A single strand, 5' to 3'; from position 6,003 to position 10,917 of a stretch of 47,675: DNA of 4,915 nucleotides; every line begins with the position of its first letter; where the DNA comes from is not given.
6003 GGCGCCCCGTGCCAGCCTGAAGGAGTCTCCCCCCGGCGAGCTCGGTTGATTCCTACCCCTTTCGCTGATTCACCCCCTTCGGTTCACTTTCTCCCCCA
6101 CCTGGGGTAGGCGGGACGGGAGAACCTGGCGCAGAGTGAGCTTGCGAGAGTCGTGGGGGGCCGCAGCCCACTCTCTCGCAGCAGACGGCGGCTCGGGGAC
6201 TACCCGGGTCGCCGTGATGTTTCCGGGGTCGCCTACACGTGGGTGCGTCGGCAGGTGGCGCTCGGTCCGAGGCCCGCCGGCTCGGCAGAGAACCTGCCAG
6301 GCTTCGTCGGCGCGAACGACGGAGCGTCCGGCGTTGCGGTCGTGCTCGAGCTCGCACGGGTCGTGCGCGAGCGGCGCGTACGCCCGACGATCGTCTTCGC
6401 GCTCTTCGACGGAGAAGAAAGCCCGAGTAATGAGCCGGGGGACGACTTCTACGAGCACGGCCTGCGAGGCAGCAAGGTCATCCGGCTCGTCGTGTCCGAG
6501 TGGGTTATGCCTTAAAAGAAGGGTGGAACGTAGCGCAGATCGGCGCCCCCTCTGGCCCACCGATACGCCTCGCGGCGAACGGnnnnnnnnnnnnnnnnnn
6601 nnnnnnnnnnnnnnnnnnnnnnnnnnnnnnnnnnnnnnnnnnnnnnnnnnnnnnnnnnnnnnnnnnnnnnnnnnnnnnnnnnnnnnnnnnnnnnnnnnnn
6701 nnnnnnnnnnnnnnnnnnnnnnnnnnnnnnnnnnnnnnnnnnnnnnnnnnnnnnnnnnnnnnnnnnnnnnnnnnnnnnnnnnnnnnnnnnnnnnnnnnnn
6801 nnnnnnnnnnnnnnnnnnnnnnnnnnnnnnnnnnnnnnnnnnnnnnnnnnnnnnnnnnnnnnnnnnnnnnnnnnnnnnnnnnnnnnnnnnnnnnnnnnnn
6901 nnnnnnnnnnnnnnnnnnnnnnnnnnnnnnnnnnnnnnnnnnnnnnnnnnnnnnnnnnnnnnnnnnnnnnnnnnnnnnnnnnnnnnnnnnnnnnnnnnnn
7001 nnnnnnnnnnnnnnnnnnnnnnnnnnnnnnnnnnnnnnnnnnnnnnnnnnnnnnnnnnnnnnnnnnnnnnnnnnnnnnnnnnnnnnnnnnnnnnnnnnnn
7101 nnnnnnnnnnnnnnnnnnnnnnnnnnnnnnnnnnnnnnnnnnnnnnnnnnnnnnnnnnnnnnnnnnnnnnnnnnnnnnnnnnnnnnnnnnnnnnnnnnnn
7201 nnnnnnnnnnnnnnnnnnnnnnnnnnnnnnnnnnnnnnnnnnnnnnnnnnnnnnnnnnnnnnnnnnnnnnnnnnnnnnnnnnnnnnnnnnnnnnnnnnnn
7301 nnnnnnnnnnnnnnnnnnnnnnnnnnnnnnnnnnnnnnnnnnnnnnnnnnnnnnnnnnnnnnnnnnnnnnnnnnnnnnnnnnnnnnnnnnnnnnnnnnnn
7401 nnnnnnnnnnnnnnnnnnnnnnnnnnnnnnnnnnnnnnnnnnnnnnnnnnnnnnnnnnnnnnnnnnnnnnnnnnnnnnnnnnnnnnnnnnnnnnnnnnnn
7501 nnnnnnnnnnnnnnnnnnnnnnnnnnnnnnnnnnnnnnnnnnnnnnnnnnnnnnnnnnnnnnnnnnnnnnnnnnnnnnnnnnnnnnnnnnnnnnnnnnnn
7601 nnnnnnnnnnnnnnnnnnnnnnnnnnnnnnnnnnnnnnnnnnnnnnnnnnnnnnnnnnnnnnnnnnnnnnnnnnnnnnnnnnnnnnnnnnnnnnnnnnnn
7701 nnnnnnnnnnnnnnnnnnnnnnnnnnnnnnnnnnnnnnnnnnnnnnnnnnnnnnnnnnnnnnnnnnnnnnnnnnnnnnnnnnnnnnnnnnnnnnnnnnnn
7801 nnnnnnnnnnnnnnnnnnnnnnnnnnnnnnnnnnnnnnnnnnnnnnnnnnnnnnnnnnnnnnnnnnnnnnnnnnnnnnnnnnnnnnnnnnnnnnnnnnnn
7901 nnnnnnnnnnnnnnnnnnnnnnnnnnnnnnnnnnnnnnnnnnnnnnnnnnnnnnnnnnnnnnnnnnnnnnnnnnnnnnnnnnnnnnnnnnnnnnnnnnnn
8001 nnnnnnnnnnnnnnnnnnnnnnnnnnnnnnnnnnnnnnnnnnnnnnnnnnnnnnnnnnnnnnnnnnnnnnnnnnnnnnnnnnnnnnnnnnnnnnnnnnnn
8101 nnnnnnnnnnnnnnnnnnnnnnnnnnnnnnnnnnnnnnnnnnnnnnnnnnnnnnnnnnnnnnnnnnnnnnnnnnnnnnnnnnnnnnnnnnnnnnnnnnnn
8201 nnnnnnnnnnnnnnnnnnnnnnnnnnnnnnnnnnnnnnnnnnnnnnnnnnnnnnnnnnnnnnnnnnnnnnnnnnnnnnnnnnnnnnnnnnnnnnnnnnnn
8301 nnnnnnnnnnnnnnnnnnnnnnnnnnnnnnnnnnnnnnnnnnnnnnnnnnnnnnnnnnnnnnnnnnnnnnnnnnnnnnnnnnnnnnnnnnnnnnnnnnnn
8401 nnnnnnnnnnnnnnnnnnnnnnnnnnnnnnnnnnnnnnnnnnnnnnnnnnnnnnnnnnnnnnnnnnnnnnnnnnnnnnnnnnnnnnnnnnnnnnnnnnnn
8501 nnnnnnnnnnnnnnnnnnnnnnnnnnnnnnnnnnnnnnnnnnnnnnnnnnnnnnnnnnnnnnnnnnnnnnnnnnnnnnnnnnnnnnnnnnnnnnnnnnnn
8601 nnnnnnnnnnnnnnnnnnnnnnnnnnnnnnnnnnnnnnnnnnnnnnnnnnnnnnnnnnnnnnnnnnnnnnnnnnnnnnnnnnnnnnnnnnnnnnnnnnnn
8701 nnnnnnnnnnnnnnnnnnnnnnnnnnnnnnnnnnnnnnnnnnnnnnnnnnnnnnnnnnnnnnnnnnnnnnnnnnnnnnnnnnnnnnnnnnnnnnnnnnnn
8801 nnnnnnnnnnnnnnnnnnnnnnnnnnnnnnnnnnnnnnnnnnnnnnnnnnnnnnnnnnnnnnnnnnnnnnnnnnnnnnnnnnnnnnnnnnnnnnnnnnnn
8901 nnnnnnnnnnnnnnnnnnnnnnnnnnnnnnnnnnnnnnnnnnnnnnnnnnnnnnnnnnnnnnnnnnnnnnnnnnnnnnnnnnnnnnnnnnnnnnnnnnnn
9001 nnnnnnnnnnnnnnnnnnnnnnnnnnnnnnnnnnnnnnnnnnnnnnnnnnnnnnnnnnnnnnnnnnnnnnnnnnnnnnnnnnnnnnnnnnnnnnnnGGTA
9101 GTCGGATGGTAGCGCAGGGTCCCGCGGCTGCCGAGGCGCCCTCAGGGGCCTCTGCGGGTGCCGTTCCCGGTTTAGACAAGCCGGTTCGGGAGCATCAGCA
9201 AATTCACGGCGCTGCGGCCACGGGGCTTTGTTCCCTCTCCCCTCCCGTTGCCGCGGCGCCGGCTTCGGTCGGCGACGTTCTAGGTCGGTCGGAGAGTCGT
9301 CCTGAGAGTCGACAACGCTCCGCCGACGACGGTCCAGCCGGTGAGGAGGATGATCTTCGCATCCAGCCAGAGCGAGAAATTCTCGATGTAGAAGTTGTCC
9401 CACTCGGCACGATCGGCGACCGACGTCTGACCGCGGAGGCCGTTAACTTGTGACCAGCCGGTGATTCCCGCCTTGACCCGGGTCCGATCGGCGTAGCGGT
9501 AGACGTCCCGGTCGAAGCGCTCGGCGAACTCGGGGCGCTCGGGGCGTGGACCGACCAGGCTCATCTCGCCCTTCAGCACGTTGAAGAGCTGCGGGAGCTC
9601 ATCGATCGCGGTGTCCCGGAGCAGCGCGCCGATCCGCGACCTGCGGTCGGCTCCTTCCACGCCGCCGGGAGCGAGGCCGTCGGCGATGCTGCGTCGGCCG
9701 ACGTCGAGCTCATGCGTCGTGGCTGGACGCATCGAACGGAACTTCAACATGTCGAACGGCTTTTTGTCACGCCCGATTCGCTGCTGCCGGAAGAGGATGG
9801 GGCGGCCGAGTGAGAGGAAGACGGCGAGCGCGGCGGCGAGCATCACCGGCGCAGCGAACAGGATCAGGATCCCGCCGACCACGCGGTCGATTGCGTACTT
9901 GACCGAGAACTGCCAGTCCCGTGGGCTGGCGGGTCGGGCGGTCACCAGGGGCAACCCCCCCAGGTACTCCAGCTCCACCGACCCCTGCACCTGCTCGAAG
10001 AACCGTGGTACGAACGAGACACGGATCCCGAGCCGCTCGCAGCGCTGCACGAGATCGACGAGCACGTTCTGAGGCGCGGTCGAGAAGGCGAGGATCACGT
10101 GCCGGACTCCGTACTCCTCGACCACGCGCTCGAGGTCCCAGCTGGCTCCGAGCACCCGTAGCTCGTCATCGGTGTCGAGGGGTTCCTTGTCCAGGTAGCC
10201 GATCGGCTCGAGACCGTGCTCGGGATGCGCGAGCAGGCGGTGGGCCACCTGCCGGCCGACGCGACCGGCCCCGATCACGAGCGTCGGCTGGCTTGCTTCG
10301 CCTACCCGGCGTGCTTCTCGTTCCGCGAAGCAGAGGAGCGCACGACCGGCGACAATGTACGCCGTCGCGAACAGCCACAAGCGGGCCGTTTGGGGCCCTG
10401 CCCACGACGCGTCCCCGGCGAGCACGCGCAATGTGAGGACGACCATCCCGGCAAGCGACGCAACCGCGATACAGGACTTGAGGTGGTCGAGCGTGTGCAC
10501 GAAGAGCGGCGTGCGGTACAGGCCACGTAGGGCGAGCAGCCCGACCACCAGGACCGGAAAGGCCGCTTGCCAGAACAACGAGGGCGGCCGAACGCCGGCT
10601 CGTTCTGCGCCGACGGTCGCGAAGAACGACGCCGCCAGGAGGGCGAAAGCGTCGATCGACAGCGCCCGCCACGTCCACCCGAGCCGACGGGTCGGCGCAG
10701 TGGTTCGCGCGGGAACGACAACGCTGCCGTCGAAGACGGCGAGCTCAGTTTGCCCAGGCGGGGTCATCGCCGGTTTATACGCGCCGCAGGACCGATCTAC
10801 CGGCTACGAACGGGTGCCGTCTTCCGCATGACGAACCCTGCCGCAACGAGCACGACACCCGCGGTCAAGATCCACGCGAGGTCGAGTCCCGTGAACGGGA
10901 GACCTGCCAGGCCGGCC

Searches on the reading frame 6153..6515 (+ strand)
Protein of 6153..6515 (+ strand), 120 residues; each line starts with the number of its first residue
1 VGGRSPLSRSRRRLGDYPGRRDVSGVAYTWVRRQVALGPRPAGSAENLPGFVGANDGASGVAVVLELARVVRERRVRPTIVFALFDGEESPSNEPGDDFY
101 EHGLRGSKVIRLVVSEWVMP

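Call 26: search_protein_families(library=pfam, proteins=[window:6153-6515:+], max_evalue=0.001)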
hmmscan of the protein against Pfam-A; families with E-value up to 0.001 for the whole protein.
window:6153-6515:+ (120 aa): 1 family
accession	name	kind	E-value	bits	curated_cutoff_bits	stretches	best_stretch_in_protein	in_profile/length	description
PF04389.22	Peptidase_M28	-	6.4e-11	42.8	21.3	1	49-108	28-74/193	Peptidase family M28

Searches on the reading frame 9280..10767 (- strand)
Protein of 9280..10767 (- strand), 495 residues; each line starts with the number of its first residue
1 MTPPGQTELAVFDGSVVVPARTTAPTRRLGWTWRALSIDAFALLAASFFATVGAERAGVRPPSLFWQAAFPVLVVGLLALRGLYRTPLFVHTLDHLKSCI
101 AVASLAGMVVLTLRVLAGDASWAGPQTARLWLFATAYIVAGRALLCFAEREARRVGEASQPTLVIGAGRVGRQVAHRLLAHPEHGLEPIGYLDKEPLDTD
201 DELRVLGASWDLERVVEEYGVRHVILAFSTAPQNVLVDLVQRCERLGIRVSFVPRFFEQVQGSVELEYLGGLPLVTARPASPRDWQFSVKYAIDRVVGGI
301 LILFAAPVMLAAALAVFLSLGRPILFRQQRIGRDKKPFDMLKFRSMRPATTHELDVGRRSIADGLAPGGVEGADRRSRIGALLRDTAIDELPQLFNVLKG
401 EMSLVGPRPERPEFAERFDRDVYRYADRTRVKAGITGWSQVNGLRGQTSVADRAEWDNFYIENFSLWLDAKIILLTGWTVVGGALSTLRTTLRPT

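Call 7: search_protein_families(library=pfam, proteins=[window:9280-10767:-], max_evalue=0.001)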
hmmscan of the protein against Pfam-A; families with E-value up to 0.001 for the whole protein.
window:9280-10767:- (495 aa): 2 families
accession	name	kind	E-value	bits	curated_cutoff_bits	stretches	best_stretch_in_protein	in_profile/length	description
PF02397.22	Bac_transf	-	2.8e-57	193.6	27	1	290-481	1-178/179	Bacterial sugar transferase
PF13727.12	CoA_binding_3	-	2.1e-10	41.3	25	1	125-254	41-175/175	CoA-binding domain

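Call 34: search_protein_families(library=ncbifam, proteins=[window:9280-10767:-], max_evalue=0.00001)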
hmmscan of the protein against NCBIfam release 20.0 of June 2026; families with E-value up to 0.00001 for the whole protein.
window:9280-10767:- (495 aa): 10 families
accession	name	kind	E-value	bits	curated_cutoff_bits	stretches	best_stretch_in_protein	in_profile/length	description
TIGR03025.1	EPS_sugtrans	subfamily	6.4e-109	365.1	295.55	1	39-482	3-440/445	exopolysaccharide biosynthesis polyprenyl glycosylphosphotransferase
TIGR03023.1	WcaJ_sugtrans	equivalog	6.4e-98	329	410.75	1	44-481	12-447/453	undecaprenyl-phosphate glucose phosphotransferase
TIGR03013.1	EpsB_2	subfamily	5.1e-64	217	393.35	1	70-476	38-432/443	TIGR03013 family XrtA/PEP-CTERM system glycosyltransferase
TIGR03022.1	WbaP_sugtrans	subfamily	2.2e-57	195.3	403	1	59-481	27-450/456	undecaprenyl-phosphate galactose phosphotransferase WbaP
NF007518.0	PRK10124.1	equivalog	1.1e-49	169.4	684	1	130-476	115-453/464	undecaprenyl-phosphate glucose phosphotransferase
NF050817.1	PolSacchBiosHfsE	equivalog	1.2e-45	156.1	750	1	16-482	10-461/467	polysaccharide biosynthesis protein HfsE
NF041877.1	EPS_EpsZ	equivalog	5.5e-42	144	800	1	92-483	71-455/459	exopolysaccharide biosynthesis polyisoprenyl-phosphate hexose-1-phosphate transferase EpsZ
NF052601.1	undeca_RfbP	equivalog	3.1e-30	105.2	330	1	289-476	44-231/244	undecaprenyl-phosphate galactose phosphotransferase family protein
NF011751.0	PRK15204.1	equivalog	2.3e-29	102.3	907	1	130-478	116-467/476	undecaprenyl-phosphate galactose phosphotransferase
NF045514.1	glycotran_HepC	equivalog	2e-19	69.8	140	1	283-409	110-211/220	heterocyst development glycosyltransferase HepC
